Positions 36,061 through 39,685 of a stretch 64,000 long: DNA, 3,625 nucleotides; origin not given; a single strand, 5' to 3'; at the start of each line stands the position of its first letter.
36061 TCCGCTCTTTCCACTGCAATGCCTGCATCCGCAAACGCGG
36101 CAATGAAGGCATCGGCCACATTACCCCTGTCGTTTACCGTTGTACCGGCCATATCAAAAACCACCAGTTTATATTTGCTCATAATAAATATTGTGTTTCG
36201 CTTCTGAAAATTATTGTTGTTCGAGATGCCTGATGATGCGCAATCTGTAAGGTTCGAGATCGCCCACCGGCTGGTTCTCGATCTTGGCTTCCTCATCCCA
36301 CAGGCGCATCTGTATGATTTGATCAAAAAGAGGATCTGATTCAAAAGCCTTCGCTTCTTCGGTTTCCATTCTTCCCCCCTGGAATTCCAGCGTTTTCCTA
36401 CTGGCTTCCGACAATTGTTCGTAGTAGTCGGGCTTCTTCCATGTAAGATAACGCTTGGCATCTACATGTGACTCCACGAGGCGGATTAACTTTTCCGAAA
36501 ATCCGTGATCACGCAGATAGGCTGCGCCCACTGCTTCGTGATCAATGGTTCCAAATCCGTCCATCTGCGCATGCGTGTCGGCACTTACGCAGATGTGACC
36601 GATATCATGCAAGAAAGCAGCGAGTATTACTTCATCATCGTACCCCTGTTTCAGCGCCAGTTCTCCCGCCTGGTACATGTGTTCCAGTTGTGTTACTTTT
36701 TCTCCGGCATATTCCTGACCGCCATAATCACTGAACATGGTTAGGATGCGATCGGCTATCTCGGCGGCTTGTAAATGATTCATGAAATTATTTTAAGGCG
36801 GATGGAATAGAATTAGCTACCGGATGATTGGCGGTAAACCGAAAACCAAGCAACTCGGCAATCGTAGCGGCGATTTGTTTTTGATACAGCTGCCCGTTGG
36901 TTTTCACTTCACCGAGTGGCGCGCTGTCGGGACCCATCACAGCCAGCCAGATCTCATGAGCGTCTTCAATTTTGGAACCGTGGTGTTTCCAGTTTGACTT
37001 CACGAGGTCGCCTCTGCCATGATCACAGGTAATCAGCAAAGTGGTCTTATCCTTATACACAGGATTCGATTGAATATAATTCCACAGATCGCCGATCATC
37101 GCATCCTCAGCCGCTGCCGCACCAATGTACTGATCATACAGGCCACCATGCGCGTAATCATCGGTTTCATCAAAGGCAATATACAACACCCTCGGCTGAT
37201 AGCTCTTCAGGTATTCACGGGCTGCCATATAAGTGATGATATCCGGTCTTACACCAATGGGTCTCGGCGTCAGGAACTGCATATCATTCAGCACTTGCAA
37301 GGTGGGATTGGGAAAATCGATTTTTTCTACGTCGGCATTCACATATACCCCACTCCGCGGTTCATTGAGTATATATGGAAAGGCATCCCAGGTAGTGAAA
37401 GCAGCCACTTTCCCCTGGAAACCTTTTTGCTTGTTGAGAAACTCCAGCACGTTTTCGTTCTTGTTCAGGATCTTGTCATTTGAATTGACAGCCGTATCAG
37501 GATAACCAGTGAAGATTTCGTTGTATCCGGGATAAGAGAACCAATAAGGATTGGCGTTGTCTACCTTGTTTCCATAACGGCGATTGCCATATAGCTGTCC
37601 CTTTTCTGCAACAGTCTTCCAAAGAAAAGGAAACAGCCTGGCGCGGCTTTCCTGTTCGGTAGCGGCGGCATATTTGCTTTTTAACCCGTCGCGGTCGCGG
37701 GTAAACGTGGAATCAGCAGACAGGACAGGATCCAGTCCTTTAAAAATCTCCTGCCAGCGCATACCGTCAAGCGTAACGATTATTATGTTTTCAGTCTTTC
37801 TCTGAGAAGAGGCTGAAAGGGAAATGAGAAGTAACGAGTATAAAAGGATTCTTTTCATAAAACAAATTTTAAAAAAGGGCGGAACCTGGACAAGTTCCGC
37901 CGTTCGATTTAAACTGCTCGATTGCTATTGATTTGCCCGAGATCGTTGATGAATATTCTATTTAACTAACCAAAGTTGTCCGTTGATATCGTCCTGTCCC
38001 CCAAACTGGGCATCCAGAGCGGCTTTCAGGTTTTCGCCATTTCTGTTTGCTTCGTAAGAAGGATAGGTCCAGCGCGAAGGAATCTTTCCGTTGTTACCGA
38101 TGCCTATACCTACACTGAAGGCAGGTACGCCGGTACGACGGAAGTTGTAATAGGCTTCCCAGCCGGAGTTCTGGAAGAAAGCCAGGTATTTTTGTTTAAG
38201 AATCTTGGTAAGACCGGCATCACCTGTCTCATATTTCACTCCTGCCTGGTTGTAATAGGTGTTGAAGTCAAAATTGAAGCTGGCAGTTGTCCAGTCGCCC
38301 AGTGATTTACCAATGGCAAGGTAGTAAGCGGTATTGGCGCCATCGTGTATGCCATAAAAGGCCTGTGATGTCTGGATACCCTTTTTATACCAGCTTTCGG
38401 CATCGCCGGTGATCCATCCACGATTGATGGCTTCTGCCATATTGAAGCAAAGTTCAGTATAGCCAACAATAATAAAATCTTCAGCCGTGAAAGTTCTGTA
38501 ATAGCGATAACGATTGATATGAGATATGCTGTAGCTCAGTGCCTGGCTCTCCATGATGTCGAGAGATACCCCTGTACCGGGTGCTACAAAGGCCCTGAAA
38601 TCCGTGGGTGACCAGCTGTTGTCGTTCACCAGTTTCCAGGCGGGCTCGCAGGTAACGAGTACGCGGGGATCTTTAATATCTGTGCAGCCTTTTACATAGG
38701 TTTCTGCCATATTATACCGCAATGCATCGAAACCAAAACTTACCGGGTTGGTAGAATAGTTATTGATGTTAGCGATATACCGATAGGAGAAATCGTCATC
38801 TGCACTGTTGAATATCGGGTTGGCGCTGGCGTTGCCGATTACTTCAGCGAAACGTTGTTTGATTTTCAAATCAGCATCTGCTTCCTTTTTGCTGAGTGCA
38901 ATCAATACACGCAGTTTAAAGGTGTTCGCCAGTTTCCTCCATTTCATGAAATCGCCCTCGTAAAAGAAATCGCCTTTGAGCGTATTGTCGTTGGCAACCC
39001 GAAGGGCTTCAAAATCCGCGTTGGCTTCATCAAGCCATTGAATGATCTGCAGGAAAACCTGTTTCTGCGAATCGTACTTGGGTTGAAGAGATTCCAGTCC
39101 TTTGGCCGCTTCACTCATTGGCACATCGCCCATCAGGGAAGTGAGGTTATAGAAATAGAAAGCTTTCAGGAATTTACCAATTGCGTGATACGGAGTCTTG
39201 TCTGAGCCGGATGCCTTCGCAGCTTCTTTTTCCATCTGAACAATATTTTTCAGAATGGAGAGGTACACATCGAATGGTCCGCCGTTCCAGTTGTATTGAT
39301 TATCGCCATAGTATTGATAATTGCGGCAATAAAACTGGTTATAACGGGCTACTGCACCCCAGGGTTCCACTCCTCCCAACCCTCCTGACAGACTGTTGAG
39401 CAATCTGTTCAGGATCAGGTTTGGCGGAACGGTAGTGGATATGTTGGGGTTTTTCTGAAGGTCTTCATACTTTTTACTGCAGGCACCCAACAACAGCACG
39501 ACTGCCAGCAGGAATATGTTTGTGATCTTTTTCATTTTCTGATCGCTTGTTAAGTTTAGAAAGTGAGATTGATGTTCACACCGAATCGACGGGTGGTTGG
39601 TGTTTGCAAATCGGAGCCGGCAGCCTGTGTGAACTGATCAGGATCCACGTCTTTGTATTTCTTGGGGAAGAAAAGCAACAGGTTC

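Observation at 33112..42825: SusC/SusD-fed phosphonate utilisation locus laid out like a polysaccharide utilisation locus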

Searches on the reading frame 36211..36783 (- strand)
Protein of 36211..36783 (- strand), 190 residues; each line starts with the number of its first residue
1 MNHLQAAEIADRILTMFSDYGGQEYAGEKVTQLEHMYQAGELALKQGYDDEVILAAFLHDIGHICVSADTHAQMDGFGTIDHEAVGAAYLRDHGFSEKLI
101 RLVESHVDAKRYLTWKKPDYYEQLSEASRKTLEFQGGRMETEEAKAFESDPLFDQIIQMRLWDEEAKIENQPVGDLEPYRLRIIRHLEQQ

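Call 3: search_protein_families(library=pfam, proteins=[window:36211-36783:-])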
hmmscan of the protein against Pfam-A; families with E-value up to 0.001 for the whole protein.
window:36211-36783:- (190 aa): 1 family
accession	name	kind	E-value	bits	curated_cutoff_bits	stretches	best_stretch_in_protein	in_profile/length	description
PF01966.28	HD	-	3.5e-09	37.4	22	1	34-112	3-91/116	HD domain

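Call 4: search_protein_families(library=ncbifam, proteins=[window:36211-36783:-])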
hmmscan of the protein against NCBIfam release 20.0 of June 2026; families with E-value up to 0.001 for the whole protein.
window:36211-36783:- (190 aa): 6 families
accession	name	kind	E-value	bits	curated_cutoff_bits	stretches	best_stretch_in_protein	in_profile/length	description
TIGR03276.1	Phn-HD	hypoth_equivalog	3.2e-60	202.7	214.6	1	8-187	2-179/179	phosphonate degradation HD-domain oxygenase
NF049941.1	HyMthAminphonOxyTmpB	equivalog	3e-43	147.8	300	1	3-184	1-180/188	(R)-1-hydroxy-2-trimethylaminoethylphosphonate oxygenase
NF052439.1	HMPDioxPhnZ1GIM8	equivalog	9.5e-38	129.7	300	1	17-184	29-195/199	hydroxymethylphosphonate dioxygenase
TIGR00277.1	HDIG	domain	1.4e-08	34.5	27.6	1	37-108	14-83/84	HDIG domain-containing metalloprotein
TIGR00295.1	TIGR00295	hypoth_equivalog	1.3e-05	25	172.35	1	50-109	42-90/164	TIGR00295 family protein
NF009343.0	PRK12703.1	equivalog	0.00015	20.7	434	1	12-109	174-259/339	tRNA (cytidine(56)-2'-O)-methyltransferase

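Call 27: search_solved_structures(query=window:36211-36783:-, max_evalue=0.01, show_alignments=2)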
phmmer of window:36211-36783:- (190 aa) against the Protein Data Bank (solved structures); distinct sequences matched with E-value up to 0.01: 4.
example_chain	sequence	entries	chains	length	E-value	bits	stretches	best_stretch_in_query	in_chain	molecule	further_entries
4mlm_A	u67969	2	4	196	3.3e-41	144.3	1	17-189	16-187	Predicted HD phosphohydrolase PhnZ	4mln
4n71_A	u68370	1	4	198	3.5e-41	144.2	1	18-189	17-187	Predicted HD phosphohydrolase PhnZ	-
4n6w_A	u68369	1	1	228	5.3e-41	143.6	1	18-189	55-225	Predicted HD phosphohydrolase PhnZ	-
6npa_A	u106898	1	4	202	9.1e-30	107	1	5-174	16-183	TmpB, (R)-1-hydroxy-2-trimethylaminoethylphosphonate oxygenase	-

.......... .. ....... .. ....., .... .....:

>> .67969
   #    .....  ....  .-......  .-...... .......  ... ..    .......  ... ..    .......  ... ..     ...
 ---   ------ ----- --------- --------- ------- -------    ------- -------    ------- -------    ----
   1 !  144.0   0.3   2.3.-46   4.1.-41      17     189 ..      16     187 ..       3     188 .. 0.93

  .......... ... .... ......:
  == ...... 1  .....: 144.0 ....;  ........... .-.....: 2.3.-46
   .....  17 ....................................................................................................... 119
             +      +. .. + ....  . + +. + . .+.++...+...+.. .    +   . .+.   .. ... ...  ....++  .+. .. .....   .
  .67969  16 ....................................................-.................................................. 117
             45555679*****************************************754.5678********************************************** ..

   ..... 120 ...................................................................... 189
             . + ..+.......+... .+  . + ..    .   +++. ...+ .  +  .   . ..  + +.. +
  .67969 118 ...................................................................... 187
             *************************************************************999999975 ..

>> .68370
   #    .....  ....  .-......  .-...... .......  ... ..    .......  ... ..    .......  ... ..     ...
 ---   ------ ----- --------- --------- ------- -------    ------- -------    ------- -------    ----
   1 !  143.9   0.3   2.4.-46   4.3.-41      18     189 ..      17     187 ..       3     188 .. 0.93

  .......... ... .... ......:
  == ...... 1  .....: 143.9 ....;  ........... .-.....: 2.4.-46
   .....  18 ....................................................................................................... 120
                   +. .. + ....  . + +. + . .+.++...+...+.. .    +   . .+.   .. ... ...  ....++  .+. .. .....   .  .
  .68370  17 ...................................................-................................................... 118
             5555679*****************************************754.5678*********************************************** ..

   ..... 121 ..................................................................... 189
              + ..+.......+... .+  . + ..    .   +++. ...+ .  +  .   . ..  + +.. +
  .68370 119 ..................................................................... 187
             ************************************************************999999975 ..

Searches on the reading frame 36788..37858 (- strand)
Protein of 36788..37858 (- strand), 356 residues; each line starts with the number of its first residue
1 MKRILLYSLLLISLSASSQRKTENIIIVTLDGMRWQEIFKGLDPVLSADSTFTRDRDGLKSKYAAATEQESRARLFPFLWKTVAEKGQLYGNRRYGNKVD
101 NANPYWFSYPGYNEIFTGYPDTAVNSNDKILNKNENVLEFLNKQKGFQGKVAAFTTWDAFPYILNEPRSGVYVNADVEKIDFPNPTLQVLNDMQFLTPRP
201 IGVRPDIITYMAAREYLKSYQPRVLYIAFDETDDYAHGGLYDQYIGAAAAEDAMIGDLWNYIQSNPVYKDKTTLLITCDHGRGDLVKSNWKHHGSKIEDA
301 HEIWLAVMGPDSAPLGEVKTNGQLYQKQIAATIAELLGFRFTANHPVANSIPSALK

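Call 3: search_protein_families(library=pfam, proteins=[window:36788-37858:-])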
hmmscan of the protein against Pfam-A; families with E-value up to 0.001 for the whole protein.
window:36788-37858:- (356 aa): 2 families
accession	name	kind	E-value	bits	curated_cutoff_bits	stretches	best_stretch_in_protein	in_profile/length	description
PF01663.27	Phosphodiest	-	2.6e-07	31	23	1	79-296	93-235/342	Type I phosphodiesterase / nucleotide pyrophosphatase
PF01676.23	Metalloenzyme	-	1.5e-05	25.1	24.3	1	213-339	138-250/252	Metalloenzyme superfamily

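Call 4: search_protein_families(library=ncbifam, proteins=[window:36788-37858:-])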
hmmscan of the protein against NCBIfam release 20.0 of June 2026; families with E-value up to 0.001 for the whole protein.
window:36788-37858:- (356 aa): 1 family
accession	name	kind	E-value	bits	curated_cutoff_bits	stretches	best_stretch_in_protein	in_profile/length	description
TIGR01307.1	pgm_bpd_ind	equivalog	5.3e-05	21.9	330.65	1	217-340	380-493/504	2,3-bisphosphoglycerate-independent phosphoglycerate mutase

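Call 26: search_solved_structures(query=window:36788-37858:-, max_evalue=1, show_alignments=2)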
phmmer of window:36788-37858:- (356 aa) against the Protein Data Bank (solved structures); distinct sequences matched with E-value up to 1: 7.
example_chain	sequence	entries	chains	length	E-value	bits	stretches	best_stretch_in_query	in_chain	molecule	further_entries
7mw8_D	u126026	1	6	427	0.028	16.6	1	222-304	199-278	Phosphodiesterase-nucleotide pyrophosphatase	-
2gsn_A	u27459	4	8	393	0.037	16.2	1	222-305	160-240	phosphodiesterase-nucleotide pyrophosphatase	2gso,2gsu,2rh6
7n1s_A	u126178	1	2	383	0.12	14.5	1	222-305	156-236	Phosphodiesterase-nucleotide pyrophosphatase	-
5vpu_A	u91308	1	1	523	0.19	13.9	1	202-301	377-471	2,3-bisphosphoglycerate-independent phosphoglycerate mutase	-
5kgn_A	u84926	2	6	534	0.71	12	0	227-288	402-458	2,3-bisphosphoglycerate-independent phosphoglycerate mutase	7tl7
7knf_A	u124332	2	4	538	0.72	12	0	227-288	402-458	2,3-bisphosphoglycerate-independent phosphoglycerate mutase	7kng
5kgl_A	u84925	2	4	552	0.75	11.9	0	227-288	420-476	2,3-bisphosphoglycerate-independent phosphoglycerate mutase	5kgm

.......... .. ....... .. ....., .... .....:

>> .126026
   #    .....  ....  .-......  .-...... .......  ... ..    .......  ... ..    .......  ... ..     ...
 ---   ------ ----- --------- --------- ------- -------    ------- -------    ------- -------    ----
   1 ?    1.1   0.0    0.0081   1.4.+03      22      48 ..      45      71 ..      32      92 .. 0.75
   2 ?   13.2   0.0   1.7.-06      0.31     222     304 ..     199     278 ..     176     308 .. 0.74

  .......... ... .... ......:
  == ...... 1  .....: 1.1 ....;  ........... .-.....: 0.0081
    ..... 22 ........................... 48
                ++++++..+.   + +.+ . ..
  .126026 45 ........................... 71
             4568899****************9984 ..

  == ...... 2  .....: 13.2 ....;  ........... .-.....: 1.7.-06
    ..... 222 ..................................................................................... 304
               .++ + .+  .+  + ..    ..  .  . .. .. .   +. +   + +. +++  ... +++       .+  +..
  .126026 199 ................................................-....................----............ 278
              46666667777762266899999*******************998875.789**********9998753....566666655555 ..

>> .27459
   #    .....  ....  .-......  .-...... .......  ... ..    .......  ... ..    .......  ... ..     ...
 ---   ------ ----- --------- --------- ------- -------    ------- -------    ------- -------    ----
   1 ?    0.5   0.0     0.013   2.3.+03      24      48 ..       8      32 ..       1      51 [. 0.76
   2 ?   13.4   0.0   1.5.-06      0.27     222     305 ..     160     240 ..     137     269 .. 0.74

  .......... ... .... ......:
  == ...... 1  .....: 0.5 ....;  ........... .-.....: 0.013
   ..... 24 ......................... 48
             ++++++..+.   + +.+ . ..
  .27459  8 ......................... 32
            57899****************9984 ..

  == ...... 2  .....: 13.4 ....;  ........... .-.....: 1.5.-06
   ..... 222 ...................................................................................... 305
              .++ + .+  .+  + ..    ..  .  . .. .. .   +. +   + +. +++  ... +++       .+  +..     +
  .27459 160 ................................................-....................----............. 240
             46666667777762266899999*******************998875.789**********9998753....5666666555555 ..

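Call 54: predict_structure(alignment_id=A2)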
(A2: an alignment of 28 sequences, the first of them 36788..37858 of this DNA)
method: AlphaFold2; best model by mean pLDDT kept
length: 356 residues; sequences in the alignment: 28
mean_pLDDT: 90.6   pTM: 0.90
mean pLDDT of the five models: 90.6, 89.0, 89.0, 88.9, 88.5
residues with pLDDT >= 90: 260; 70-90: 71; 50-70: 25; < 50: 0
segments of 3 or more residues with pLDDT < 50: none
pLDDT, mean of each block of 10 residues (from residue 1): 72 63 97 95 96 95 96 97 97 96 81 92 75 94 95 92 90 76 80 76 84 94 96 93 97 98 97 97 92 89 96 95 97 97 96 91
secondary structure, 60 per line:
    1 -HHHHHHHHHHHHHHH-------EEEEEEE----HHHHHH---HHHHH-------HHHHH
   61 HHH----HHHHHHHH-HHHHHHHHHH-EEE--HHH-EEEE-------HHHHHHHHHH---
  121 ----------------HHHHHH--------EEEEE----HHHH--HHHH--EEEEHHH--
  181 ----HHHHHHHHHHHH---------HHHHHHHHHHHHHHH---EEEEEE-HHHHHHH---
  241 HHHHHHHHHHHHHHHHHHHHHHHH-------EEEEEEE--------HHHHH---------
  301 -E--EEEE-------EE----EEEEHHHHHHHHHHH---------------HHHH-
elements in order: H2-16 E24-30 H35-40 H44-48 H56-63 H68-75 H77-86 E88-90 E97-100 H108-117 H137-142 E151-155 H160-163 H166-169 E172-175 H185-196 H206-220 E224-229 H231-237 H241-264 E272-278 H287-291 E305-308 E322-325 H326-336 H352-355

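Call 57: fold_search(model_id=the predicted structure, library=pdb)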
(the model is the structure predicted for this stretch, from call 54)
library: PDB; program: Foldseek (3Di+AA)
matches with E <= 10: 661; with E <= 0.001: 450
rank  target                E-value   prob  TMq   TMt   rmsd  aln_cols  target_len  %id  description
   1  6vc7_A                2.7e-11  1.00  0.54  0.56   4.6       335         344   15  Structure of the F349A mutant of the periplasmic domain of YejM from Salmonella typhimurium (released 2020-08-26)
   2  6vat_C                1.4e-10  1.00  0.50  0.51   7.5       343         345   15  Structure of the periplasmic domain of YejM from Salmonella typhimurium (released 2020-08-26)
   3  6b0j_A                1.6e-10  1.00  0.52  0.42   8.2       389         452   14  Crystal structure of Ps i-CgsB in complex with k-i-k-neocarrahexaose (released 2018-03-14)
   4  6b0j_B                2.0e-10  1.00  0.52  0.42   8.2       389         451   14  Crystal structure of Ps i-CgsB in complex with k-i-k-neocarrahexaose (released 2018-03-14)
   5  4uop_B                2.2e-10  1.00  0.57  0.51   5.6       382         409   15  Crystal structure of the lipoteichoic acid synthase LtaP from Listeria monocytogenes (released 2014-08-27)
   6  5i5d_C                2.3e-10  1.00  0.52  0.54   5.7       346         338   16  Salmonella global domain 245 (released 2017-04-19)
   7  4uop_A                3.0e-10  1.00  0.56  0.50   6.2       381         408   15  Crystal structure of the lipoteichoic acid synthase LtaP from Listeria monocytogenes (released 2014-08-27)
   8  5i5f_A                3.6e-10  1.00  0.52  0.55   6.3       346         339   15  Salmonella global domain 191 (released 2016-08-17)
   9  6vat_D                4.6e-10  1.00  0.53  0.55   6.2       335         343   15  Structure of the periplasmic domain of YejM from Salmonella typhimurium (released 2020-08-26)
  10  6vat_F                5.1e-10  1.00  0.54  0.55   4.4       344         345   15  Structure of the periplasmic domain of YejM from Salmonella typhimurium (released 2020-08-26)
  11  5i5d_D                6.9e-10  1.00  0.53  0.55   5.0       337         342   16  Salmonella global domain 245 (released 2017-04-19)
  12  6bia_B                8.8e-10  1.00  0.54  0.43   7.8       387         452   15  Crystal structure of Ps i-CgsB (released 2018-03-14)
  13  6bia_A                1.1e-09  1.00  0.54  0.44   7.9       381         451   16  Crystal structure of Ps i-CgsB (released 2018-03-14)
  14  4fdi_A                1.2e-09  1.00  0.57  0.43   7.8       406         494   15  The molecular basis of mucopolysaccharidosis IV A (released 2012-09-05)
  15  7ptj_A                1.2e-09  1.00  0.48  0.34  11.0       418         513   13  C54S mutant of choline-sulfatase from E. meliloti CECT4857 bound to HEPES (released 2022-08-03)
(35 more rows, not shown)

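Call 95: find_homologous_proteins(query=window:36788-37858:-, max_evalue=1e-10)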
Query window:36788-37858:- (356 aa): 5517 proteins with E <= 1e-10 among 8000 candidates; the best 120 are listed.
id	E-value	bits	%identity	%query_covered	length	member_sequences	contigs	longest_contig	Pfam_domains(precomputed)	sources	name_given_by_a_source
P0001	2.0e-242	821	100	100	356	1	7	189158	PF01676.24,PF01663.28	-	-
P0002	3.5e-214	728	86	100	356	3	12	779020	PF01663.28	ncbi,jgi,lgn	-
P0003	3.9e-184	630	73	100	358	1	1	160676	PF01663.28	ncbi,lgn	ncbi:MAG: alkaline phosphatase family protein [Chitinophagaceae bacterium]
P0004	6.7e-183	626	74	99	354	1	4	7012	-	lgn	-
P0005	2.3e-182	624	75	99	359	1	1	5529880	PF01676.24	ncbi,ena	-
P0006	9.4e-181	619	73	100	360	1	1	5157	PF01663.28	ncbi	-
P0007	1.9e-180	618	74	96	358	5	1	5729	-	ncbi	-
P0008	3.2e-180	617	74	97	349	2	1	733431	PF00884.29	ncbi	-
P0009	4.2e-180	616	72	100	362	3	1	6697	PF01663.28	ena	-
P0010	6.0e-180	616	72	99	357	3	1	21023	-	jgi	jgi:hypothetical protein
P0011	6.4e-180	616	73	100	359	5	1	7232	-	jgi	jgi:hypothetical protein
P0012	9.3e-180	615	75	95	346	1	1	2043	PF01663.28,PF00884.29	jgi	-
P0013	1.2e-179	615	71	99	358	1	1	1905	PF01663.28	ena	-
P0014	1.2e-179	615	74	99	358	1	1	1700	PF01676.24,PF01663.28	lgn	-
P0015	1.5e-179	615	71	100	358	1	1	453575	PF01663.28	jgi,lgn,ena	-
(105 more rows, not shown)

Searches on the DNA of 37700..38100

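Call 84: search_rna_families(source=window, start=37700, end=38100, threshold=evalue, max_evalue=10)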
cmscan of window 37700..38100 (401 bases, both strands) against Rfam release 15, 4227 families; matches with E-value up to 10: 8.
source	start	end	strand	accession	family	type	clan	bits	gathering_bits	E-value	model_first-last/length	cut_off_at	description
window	37979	38023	+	RF03299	mir-1000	Gene; miRNA;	-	19.2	50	0.12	1-72/72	no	mir-1000 microRNA precursor family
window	37736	37795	-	RF02067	STnc310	Gene; sRNA;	-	15.5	40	2.7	1-61/61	no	Salmonella enterica sRNA STnc310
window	37865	37969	-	RF00558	L20_leader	Cis-reg; leader;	-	15.4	58.7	2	1-127/127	no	Ribosomal protein L20 leader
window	37821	37901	-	RF02696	Teg49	Gene; sRNA;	-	15.4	186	5.9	1-196/196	no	Teg49 sRNA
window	37899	37915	-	RF01072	TMV_UPD-PK3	Cis-reg;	-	14.8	34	0.38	1-31/31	no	Pseudoknot of upstream pseudoknot domain (UPD) of the 3'UTR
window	38024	38082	-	RF01984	ZEB2_AS1_1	Gene; lncRNA;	-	14.2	80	5.4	72-128/128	no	ZEB2 antisense RNA 1 conserved region 1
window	37870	37932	-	RF02241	Xoo2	Gene; sRNA;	-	13.7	45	3.6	1-78/78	no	Xanthomonadaceae sRNA Xoo2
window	37865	37915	-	RF00397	SNORA14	Gene; snRNA; snoRNA; HACA-box;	-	12.8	36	9.2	74-126/135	no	Small nucleolar RNA SNORA14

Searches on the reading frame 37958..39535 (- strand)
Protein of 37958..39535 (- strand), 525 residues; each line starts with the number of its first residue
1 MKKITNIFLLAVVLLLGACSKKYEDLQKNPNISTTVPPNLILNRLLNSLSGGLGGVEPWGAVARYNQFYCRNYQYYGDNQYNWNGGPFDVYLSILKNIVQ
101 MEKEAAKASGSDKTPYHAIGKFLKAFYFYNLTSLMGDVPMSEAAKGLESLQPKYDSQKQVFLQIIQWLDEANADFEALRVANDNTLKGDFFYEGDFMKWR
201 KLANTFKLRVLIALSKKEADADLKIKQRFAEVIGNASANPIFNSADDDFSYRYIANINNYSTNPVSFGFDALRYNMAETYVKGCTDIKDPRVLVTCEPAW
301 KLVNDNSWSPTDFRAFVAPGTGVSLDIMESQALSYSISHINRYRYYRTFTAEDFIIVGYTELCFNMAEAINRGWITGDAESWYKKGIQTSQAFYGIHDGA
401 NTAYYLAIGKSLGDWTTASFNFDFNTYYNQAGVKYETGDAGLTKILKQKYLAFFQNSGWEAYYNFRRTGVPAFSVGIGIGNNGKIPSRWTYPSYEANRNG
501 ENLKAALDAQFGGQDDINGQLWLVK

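Call 3: search_protein_families(library=pfam, proteins=[window:37958-39535:-])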
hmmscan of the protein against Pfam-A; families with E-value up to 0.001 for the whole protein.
window:37958-39535:- (525 aa): 3 families
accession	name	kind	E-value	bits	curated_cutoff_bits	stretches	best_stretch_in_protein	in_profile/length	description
PF12771.13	SusD-like_2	-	1.7e-69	235.1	27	1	64-492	34-415/415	Starch-binding associating with outer membrane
PF12741.13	SusD-like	-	3.5e-40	138.9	27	1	66-523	61-494/495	Susd and RagB outer membrane lipoprotein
PF14322.12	SusD-like_3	-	4.3e-05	24.3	27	1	83-172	78-162/191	Starch-binding associating with outer membrane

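Call 4: search_protein_families(library=ncbifam, proteins=[window:37958-39535:-])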
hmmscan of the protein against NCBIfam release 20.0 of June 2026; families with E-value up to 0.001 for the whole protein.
window:37958-39535:- (525 aa): 0 families
